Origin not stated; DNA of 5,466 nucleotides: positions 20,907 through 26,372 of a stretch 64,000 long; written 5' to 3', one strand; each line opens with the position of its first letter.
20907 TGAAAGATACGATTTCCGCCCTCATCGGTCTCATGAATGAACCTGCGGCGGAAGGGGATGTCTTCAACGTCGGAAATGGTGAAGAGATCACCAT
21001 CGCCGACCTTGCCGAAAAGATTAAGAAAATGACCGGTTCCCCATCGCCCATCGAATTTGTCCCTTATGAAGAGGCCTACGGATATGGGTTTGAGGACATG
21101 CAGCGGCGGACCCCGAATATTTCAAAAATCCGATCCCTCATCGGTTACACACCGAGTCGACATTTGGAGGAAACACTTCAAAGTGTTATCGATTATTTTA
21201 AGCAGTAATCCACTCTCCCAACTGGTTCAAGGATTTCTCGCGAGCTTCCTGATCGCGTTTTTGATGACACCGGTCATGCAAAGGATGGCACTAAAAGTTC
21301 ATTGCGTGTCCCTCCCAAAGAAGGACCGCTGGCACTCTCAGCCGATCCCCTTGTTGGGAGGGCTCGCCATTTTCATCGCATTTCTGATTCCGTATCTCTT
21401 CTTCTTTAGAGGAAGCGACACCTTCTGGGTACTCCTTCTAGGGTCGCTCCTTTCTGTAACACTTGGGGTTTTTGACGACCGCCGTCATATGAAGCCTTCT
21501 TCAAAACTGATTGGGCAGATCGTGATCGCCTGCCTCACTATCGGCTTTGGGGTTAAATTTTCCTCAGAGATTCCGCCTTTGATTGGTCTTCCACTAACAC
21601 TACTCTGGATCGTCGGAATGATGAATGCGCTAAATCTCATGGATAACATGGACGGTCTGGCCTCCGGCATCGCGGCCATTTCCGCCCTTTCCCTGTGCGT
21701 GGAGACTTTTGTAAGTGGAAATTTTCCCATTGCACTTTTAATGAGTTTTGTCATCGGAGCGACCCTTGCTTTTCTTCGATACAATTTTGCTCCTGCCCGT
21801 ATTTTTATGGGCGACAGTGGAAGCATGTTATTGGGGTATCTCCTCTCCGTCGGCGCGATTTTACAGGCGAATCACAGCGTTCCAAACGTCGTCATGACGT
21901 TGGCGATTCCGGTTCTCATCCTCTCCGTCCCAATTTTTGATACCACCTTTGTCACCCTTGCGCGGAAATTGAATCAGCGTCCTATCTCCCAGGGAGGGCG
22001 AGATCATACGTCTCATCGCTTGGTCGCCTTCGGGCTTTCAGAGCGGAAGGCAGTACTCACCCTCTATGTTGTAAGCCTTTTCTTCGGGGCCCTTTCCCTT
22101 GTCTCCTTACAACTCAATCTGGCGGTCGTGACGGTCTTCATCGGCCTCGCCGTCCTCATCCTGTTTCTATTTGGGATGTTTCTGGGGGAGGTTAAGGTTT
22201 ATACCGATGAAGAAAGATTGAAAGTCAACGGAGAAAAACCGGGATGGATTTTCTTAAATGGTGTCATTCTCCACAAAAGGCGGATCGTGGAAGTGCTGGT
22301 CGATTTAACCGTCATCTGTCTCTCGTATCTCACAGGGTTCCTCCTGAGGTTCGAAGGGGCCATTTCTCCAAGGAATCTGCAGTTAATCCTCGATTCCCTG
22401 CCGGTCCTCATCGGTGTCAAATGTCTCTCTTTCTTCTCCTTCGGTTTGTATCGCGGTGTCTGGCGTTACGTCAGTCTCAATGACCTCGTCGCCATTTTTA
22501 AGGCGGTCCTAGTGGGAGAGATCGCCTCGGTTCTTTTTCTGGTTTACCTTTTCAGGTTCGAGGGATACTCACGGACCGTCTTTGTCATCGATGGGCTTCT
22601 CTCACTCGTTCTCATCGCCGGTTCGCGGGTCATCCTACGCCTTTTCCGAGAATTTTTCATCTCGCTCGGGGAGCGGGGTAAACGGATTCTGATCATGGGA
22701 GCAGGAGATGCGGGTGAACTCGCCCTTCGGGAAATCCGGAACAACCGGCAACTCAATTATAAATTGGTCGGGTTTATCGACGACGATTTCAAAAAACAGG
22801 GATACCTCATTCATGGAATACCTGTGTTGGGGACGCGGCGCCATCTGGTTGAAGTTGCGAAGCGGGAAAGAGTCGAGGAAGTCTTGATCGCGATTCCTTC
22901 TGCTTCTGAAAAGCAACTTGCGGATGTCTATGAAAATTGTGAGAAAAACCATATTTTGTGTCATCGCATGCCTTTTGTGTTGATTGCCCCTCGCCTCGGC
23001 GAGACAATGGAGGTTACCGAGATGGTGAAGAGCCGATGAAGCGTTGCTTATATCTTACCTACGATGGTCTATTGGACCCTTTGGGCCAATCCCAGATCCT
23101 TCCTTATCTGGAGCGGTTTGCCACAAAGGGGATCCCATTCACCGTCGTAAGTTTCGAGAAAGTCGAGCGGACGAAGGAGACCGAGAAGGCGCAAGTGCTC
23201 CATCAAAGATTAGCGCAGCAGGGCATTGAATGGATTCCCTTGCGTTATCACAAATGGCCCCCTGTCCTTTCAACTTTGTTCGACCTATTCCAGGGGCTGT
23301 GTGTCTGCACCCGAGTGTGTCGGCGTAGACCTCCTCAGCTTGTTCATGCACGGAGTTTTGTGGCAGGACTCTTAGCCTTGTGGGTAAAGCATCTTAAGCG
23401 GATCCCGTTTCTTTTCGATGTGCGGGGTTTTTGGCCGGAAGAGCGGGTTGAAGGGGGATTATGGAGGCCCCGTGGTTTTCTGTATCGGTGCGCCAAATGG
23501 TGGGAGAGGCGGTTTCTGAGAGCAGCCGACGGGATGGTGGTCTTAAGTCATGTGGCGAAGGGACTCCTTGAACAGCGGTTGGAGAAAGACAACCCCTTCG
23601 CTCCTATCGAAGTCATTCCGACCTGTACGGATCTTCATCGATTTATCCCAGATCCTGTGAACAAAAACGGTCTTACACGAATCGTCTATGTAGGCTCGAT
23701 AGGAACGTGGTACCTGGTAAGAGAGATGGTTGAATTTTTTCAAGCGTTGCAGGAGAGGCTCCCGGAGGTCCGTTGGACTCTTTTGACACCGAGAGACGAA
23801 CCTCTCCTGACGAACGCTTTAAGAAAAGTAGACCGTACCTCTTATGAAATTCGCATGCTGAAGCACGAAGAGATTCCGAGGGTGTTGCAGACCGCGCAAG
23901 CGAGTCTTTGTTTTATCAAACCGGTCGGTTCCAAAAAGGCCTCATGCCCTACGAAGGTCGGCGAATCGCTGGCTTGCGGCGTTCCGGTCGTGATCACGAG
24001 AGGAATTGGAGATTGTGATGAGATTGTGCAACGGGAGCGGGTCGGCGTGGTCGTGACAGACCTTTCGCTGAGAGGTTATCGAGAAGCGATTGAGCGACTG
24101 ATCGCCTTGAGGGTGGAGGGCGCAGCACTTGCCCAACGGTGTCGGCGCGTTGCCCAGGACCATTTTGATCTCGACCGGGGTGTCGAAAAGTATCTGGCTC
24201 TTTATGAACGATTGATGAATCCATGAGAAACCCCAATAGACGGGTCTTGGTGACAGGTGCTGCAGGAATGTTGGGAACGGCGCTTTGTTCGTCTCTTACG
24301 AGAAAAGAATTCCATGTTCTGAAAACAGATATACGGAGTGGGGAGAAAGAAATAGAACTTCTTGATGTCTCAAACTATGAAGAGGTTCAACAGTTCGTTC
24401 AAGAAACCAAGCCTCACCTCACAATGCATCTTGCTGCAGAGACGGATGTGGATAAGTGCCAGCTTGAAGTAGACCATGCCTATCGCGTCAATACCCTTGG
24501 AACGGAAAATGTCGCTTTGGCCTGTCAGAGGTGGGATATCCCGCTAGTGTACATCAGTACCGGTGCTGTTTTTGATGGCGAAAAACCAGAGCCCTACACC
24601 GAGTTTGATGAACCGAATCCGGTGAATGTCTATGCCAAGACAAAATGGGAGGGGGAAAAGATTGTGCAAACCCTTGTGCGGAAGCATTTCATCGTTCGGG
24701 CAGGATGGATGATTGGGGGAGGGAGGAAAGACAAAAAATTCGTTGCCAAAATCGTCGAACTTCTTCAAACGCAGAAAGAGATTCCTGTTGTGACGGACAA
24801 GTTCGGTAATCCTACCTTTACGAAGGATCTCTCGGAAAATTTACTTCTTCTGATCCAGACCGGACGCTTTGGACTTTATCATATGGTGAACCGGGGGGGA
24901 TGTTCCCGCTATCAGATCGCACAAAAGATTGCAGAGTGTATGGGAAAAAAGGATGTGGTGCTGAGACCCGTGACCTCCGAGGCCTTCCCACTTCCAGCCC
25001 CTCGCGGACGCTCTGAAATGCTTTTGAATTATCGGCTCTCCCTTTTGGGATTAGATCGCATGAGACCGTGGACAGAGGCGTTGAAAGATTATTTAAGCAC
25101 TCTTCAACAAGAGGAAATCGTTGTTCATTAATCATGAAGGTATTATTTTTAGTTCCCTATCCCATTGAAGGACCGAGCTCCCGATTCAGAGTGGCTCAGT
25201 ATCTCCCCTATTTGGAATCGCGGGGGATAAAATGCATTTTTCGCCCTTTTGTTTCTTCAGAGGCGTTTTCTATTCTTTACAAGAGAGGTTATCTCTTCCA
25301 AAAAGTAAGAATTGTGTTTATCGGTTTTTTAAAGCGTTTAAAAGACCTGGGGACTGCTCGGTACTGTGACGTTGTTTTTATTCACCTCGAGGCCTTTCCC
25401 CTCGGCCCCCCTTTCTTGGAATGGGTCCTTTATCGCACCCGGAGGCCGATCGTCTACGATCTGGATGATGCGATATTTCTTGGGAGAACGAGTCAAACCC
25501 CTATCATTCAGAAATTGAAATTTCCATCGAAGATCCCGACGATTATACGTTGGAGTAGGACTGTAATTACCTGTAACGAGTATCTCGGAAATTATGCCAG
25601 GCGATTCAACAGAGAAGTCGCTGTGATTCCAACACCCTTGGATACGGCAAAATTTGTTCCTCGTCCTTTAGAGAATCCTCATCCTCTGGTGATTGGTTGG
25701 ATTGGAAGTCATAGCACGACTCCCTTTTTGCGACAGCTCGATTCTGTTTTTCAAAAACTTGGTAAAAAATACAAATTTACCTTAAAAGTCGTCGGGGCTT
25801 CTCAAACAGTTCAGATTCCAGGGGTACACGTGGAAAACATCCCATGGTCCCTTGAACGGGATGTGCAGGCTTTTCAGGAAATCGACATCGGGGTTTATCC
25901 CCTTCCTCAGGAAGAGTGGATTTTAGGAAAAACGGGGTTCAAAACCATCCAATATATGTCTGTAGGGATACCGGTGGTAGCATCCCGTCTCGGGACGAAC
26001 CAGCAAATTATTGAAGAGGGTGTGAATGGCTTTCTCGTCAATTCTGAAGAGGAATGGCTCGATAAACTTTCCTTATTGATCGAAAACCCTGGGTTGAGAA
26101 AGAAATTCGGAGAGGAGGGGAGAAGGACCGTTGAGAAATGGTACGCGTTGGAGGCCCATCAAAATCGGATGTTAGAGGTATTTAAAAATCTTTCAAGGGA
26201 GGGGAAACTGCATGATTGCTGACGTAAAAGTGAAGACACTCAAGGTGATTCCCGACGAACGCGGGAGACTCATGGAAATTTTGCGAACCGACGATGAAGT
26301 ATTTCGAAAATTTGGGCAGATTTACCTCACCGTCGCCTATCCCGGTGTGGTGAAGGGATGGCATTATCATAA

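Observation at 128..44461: About 44-kb single-strand glycan biosynthesis super-cluster predicting a heavily decorated heteropolysaccharide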

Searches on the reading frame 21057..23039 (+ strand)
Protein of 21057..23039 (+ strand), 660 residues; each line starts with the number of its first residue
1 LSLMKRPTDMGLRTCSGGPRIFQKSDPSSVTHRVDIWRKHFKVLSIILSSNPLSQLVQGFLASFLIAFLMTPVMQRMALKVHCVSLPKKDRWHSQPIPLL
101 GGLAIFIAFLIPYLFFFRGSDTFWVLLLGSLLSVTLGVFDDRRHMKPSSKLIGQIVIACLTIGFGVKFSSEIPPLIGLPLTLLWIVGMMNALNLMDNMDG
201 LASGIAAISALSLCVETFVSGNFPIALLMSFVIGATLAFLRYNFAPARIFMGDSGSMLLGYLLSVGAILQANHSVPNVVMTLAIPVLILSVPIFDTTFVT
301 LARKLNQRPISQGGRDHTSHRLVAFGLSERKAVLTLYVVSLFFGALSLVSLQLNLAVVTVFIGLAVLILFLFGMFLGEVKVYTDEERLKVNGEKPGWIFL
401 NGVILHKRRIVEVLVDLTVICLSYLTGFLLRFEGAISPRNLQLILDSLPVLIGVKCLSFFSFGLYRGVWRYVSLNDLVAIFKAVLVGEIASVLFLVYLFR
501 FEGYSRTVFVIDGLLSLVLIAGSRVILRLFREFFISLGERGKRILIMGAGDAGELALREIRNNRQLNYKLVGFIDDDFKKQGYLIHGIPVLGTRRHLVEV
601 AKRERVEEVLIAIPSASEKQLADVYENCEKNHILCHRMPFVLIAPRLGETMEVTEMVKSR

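Call 4: search_protein_families(library=pfam, proteins=[window:21057-23039:+])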
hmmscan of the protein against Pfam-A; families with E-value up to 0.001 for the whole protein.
window:21057-23039:+ (660 aa): 3 families
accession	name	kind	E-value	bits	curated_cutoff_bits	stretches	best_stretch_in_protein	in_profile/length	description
PF00953.26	Glycos_transf_4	-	2.3e-35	122.4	27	1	124-269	2-158/160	Glycosyl transferase family 4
PF13727.12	CoA_binding_3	-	4.7e-22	79.3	25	1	462-632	3-168/175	CoA-binding domain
PF17836.7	PglD_N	-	1.7e-05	25.7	23.4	1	543-613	1-65/78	PglD N-terminal domain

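Call 16: search_protein_families(library=ncbifam, proteins=[window:21183-23039:+], max_evalue=0.00001)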
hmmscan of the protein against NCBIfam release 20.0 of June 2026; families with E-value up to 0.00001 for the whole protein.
window:21183-23039:+ (618 aa): 10 families
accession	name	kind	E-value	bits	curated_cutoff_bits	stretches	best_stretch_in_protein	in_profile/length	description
TIGR02380.1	ECA_wecA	exception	8.1e-32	110.7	326.05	1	18-336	4-335/346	UDP-N-acetylglucosamine--undecaprenyl-phosphate N-acetylglucosaminephosphotransferase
NF053644.1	MraY_archaea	equivalog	1.8e-26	93.3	450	1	103-305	148-339/340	pseudomurein biosynthesis MraY family phospho-N-acetylmuramoyl-pentapeptide-transferase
TIGR03025.1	EPS_sugtrans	subfamily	2.6e-26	92.9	295.55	1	372-597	1-222/445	exopolysaccharide biosynthesis polyprenyl glycosylphosphotransferase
TIGR03023.1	WcaJ_sugtrans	equivalog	4.2e-25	88.9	410.75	1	372-600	1-230/453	undecaprenyl-phosphate glucose phosphotransferase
TIGR00445.1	mraY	equivalog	4.1e-18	65.9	192.05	1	48-311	28-320/321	phospho-N-acetylmuramoyl-pentapeptide-transferase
TIGR03022.1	WbaP_sugtrans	subfamily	8.1e-16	58.3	403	1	371-591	2-216/456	undecaprenyl-phosphate galactose phosphotransferase WbaP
TIGR03013.1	EpsB_2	subfamily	5.5e-12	45.5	393.35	1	374-572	3-194/443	TIGR03013 family XrtA/PEP-CTERM system glycosyltransferase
NF007518.0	PRK10124.1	equivalog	8.2e-07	28.1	684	1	423-584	69-225/464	undecaprenyl-phosphate glucose phosphotransferase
TIGR03570.1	NeuD_NnaD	subfamily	1.3e-06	28.2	160.8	1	502-589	2-82/202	NeuD/PglB/VioB family sugar acetyltransferase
NF003993.0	PRK05472.2-2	equivalog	3.6e-06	26.7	217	1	500-586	84-168/212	redox-sensing transcriptional repressor Rex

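Call 58: search_protein_representatives(protein=window:21183-23039:+)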
Query: 618 residues. Proteins with E-value up to 0.001 (for the whole library): 44808; up to 1e-10: 24983; up to 1e-30: 5217. The best 150 are listed.
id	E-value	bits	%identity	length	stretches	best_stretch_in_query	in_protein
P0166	2.4e-253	858.8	69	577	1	40-599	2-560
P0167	2.1e-181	621.2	67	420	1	32-451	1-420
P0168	3.8e-163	560.9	47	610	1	16-595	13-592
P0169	1.2e-155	536.1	48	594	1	16-595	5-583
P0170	2.8e-154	531.7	47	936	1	34-599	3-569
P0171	1.8e-153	529.0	46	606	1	15-601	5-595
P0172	6.4e-152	523.9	47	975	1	19-588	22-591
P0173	3.1e-151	521.6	43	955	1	10-595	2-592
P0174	3.8e-148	511.4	45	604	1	20-597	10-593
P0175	1.2e-146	506.5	45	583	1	16-599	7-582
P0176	2.3e-145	502.2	42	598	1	14-594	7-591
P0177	1.6e-141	489.5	44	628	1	3-587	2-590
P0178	1.8e-141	489.4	43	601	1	7-596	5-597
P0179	1.2e-140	486.7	44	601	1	19-596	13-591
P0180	2.0e-140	485.9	45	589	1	18-599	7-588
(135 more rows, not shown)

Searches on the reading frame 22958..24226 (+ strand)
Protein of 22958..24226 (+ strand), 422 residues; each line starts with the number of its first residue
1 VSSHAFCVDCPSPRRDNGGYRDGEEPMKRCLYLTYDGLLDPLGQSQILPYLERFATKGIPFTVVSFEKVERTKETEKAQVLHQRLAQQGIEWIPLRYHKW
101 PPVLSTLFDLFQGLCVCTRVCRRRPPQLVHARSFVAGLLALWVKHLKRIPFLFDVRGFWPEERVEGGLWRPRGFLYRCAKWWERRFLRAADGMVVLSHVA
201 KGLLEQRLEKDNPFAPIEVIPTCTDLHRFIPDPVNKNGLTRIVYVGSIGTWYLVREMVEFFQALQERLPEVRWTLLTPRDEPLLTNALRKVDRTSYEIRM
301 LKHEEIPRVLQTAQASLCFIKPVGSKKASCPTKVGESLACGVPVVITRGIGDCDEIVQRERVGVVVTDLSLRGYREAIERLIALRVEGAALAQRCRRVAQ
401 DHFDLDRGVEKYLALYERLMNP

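Call 4: search_protein_families(library=pfam, proteins=[window:22958-24226:+])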
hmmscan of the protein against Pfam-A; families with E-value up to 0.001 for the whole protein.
window:22958-24226:+ (422 aa): 5 families
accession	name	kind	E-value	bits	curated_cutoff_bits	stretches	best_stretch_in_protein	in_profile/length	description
PF13579.12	Glyco_trans_4_4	-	1.9e-14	54.8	29.7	1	55-221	15-156/158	Glycosyl transferase 4-like domain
PF13439.12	Glyco_transf_4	-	4.8e-13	49.9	28.5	1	52-228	13-170/170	Glycosyltransferase Family 4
PF13692.12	Glyco_trans_1_4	-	1.2e-09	39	27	1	241-382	3-140/142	Glycosyl transferases group 1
PF00534.26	Glycos_transf_1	-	8.1e-07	29.2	26.4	1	240-396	16-166/172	Glycosyl transferases group 1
PF13524.12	Glyco_trans_1_2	-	9.6e-06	26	25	1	259-413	4-143/144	Glycosyl transferase-like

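Call 16: search_protein_families(library=ncbifam, proteins=[window:23036-24226:+], max_evalue=0.00001)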
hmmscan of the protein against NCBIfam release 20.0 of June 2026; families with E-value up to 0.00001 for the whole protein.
window:23036-24226:+ (396 aa): 5 families
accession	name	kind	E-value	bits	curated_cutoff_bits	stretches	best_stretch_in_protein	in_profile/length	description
TIGR04063.1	stp3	hypoth_equivalog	4e-18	65.5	442.05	1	92-394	85-396/397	TIGR04063 family PEP-CTERM/XrtA system glycosyltransferase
TIGR03088.1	stp2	hypoth_equivalog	4.4e-10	39.2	409.05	1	277-393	263-373/374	TIGR03088 family PEP-CTERM/XrtA system glycosyltransferase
TIGR03999.1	thiol_BshA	equivalog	1.5e-09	37.3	273.7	1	186-394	164-374/375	N-acetyl-alpha-D-glucosaminyl L-malate synthase BshA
NF041876.1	EPS_EpsE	equivalog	3.1e-06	26.7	400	1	283-384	289-387/389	exopolysaccharide biosynthesis GT4 family glycosyltransferase EpsE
NF053787.1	GlcN_PG_synth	equivalog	1e-05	24.6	480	0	308-394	278-360/361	N-acetylglucosaminyl phosphatidylglycerol synthase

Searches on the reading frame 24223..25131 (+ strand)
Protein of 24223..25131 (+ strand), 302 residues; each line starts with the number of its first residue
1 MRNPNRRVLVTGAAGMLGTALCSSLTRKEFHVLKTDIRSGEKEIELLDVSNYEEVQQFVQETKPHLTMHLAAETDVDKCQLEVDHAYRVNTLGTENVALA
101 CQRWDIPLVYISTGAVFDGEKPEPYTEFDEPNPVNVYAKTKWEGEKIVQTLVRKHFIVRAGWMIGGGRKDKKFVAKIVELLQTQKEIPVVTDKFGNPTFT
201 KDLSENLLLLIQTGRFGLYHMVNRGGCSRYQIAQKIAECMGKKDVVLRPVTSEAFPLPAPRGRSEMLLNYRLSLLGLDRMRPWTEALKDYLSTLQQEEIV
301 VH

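Call 4: search_protein_families(library=pfam, proteins=[window:24223-25131:+])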
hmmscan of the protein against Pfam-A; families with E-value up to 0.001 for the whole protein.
window:24223-25131:+ (302 aa): 6 families
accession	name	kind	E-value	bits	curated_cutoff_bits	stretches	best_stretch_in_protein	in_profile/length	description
PF04321.23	RmlD_sub_bind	-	2.6e-80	270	27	1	7-295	2-286/287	RmlD substrate binding domain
PF01370.27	Epimerase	-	1.7e-26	93.5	20.9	1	8-192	1-204/240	NAD dependent epimerase/dehydratase family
PF16363.11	GDP_Man_Dehyd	-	2.4e-13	50.7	27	1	9-152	1-168/332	GDP-mannose 4,6 dehydratase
PF07993.18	NAD_binding_4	-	7.7e-12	45.3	20.1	1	66-164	91-208/258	Male sterility protein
PF02719.21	Polysacc_synt_2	-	2e-11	44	20.2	1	8-151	1-152/293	Polysaccharide biosynthesis protein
PF01073.25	3Beta_HSD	-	4e-11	42.9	22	1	9-149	1-158/280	3-beta hydroxysteroid dehydrogenase/isomerase family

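Call 16: search_protein_families(library=ncbifam, proteins=[window:24223-25131:+], max_evalue=0.00001)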
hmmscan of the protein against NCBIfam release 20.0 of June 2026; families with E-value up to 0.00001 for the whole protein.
window:24223-25131:+ (302 aa): 11 families
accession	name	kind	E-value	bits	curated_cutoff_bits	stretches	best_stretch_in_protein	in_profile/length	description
TIGR01214.1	rmlD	equivalog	5.3e-77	258.7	224.05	1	7-292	1-283/285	dTDP-4-dehydrorhamnose reductase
NF007440.0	PRK09987.1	equivalog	5.5e-30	104.7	308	1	8-264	3-263/299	dTDP-4-dehydrorhamnose reductase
TIGR01181.1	dTDP_gluc_dehyt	equivalog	2.7e-15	56.3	365.1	1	8-250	2-271/321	dTDP-glucose 4,6-dehydratase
TIGR01179.1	galE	equivalog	2.1e-14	53.1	262.3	1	7-152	1-160/332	UDP-glucose 4-epimerase GalE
NF042423.1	oxyalk_red_Shew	equivalog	3.5e-11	42.7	580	1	6-155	9-163/331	2-alkyl-3-oxoalkanoate reductase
TIGR02197.1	heptose_epim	equivalog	2.6e-10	40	274.6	1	8-149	1-150/316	ADP-glyceromanno-heptose 6-epimerase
TIGR02622.1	CDP_4_6_dhtase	equivalog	4.6e-10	39.2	278.45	1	14-190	29-219/352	CDP-glucose 4,6-dehydratase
TIGR01746.1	Thioester-redct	subfamily_domain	2.1e-09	37.1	213.35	0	88-174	110-210/371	thioester reductase domain-containing protein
TIGR03466.1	HpnA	hypoth_equivalog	2.1e-09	36.7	367.65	1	7-244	2-250/327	hopanoid-associated sugar epimerase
NF042422.1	oxyalk_red_OleD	equivalog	2.6e-08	33.6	580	1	7-151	2-153/329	2-alkyl-3-oxoalkanoate reductase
NF043036.1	ErythonDh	equivalog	6.3e-08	32.2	325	1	7-157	2-169/321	D-erythronate dehydrogenase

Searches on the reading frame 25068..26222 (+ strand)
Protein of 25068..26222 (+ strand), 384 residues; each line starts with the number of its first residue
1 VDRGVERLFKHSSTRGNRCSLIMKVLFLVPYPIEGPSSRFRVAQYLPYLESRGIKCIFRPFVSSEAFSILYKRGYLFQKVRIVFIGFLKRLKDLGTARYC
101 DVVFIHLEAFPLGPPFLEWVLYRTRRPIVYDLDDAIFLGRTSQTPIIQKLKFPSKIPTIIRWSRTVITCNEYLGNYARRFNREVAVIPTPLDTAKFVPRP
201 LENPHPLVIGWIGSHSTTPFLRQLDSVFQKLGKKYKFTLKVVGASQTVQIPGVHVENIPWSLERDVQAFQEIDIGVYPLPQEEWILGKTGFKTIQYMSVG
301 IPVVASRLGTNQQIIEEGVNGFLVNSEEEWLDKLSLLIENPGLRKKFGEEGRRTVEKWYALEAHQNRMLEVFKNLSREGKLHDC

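Call 5: search_protein_families(library=pfam, proteins=[window:25068-26222:+])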
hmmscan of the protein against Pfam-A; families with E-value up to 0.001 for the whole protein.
window:25068-26222:+ (384 aa): 3 families
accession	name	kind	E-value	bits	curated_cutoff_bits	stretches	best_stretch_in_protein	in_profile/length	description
PF13692.12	Glyco_trans_1_4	-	2.4e-12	47.7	27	1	224-340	20-142/142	Glycosyl transferases group 1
PF00534.26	Glycos_transf_1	-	1.3e-10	41.6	26.4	1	288-353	104-171/172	Glycosyl transferases group 1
PF13524.12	Glyco_trans_1_2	-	2.8e-05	24.5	25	1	287-362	61-136/144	Glycosyl transferase-like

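Call 17: search_protein_families(library=ncbifam, proteins=[window:25134-26222:+], max_evalue=0.00001)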
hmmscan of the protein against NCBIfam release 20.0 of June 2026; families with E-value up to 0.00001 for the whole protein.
window:25134-26222:+ (362 aa): 5 families
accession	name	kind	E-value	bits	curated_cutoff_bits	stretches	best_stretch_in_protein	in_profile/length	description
NF038229.1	Glyco4_Geo_Pelo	equivalog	1.1e-11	44.3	400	1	275-353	258-336/338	GPMC system family 4 glycosyltransferase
TIGR03088.1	stp2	hypoth_equivalog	1.3e-08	34.3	409.05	1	273-352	291-372/374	TIGR03088 family PEP-CTERM/XrtA system glycosyltransferase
NF041876.1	EPS_EpsE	equivalog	4.8e-08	32.6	400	1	273-340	314-383/389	exopolysaccharide biosynthesis GT4 family glycosyltransferase EpsE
TIGR02149.1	glgA_Coryne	subfamily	2.6e-07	30.1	302.4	1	271-352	300-389/391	glycogen synthase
NF041139.1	TreT_Thcocales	equivalog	2.6e-07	29.8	775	1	241-352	304-411/412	trehalose synthase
